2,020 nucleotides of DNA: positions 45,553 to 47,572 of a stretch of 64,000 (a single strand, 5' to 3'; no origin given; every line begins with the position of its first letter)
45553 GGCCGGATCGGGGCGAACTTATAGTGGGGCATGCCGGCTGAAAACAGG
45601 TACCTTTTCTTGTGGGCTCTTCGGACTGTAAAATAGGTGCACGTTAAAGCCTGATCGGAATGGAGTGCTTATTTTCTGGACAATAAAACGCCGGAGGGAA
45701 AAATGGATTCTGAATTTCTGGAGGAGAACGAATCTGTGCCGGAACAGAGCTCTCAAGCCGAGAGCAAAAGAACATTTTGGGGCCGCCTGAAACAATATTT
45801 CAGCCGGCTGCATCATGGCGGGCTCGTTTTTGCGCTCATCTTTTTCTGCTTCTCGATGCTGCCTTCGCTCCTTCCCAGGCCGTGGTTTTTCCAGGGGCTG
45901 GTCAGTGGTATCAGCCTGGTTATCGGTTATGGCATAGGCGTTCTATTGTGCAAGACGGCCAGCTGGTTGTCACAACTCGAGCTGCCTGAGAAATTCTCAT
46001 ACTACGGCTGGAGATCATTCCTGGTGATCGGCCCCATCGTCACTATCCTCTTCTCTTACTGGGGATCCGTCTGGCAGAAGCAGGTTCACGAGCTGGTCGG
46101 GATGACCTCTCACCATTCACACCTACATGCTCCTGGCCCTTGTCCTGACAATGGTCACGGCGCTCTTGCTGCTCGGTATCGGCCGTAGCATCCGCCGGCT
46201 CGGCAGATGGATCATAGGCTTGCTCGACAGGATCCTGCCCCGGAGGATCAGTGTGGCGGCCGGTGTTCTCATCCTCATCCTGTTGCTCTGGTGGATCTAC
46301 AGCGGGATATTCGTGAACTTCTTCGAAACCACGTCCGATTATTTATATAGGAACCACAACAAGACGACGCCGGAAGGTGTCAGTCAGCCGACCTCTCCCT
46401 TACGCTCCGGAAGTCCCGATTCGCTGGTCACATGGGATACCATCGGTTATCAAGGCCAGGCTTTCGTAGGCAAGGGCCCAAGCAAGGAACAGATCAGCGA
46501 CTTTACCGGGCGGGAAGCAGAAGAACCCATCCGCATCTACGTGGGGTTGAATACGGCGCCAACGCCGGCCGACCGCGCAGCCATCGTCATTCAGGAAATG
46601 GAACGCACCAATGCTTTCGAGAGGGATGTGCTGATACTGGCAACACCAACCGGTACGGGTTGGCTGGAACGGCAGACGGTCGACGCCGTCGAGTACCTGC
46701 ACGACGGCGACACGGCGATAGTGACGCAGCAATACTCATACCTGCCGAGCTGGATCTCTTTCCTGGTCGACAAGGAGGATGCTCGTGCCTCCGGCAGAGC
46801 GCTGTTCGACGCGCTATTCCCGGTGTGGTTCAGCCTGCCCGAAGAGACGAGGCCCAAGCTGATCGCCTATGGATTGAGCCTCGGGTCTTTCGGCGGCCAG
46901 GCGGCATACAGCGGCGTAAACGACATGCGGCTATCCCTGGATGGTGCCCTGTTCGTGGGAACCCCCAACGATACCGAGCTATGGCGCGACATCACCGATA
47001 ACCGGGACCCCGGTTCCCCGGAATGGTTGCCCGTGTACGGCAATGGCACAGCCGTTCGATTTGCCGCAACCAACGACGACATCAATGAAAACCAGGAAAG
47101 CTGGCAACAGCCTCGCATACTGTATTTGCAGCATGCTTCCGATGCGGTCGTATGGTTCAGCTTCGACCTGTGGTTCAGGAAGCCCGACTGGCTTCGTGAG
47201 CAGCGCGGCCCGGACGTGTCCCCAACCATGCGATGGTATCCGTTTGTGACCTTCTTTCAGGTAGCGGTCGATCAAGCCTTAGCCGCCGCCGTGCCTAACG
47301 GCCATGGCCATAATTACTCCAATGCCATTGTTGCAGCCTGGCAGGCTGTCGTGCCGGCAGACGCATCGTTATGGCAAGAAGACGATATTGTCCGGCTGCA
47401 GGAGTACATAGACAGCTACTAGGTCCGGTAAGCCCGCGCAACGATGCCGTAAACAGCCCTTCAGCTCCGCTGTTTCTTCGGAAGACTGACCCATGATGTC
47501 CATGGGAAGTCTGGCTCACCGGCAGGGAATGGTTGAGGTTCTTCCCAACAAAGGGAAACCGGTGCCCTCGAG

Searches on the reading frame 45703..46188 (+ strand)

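Call 62: search_protein_families(library=pfam, proteins=[window:45703-46188:+], max_evalue=0.001)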
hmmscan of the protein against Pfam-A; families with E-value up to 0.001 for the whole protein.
window:45703-46188:+ (161 aa): 1 family
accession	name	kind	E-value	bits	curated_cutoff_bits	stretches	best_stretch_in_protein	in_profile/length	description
PF15420.11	Abhydrolase_9_N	-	9.7e-22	78.5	27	1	54-137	3-86/208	Alpha/beta-hydrolase family N-terminus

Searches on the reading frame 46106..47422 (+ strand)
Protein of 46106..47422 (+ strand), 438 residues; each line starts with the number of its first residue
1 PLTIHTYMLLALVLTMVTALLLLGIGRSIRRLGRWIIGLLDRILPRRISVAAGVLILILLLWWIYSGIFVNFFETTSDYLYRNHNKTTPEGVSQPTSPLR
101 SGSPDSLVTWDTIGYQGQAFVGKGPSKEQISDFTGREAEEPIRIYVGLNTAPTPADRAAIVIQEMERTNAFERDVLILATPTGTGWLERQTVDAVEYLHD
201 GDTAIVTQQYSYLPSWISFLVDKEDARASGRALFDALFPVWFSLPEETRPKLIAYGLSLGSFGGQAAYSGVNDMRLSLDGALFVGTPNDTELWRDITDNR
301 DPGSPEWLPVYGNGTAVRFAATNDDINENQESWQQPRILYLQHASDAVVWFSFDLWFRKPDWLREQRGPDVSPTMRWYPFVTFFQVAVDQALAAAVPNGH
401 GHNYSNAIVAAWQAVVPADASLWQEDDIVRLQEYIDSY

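Call 62: search_protein_families(library=pfam, proteins=[window:46106-47422:+], max_evalue=0.001)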
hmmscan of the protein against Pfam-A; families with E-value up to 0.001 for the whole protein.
window:46106-47422:+ (438 aa): 2 families
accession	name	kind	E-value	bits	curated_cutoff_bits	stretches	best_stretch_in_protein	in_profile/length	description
PF10081.15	Abhydrolase_9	-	9.8e-124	412.5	26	1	142-430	1-287/288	Alpha/beta-hydrolase family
PF15420.11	Abhydrolase_9_N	-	9.8e-34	117.7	27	1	6-125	89-208/208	Alpha/beta-hydrolase family N-terminus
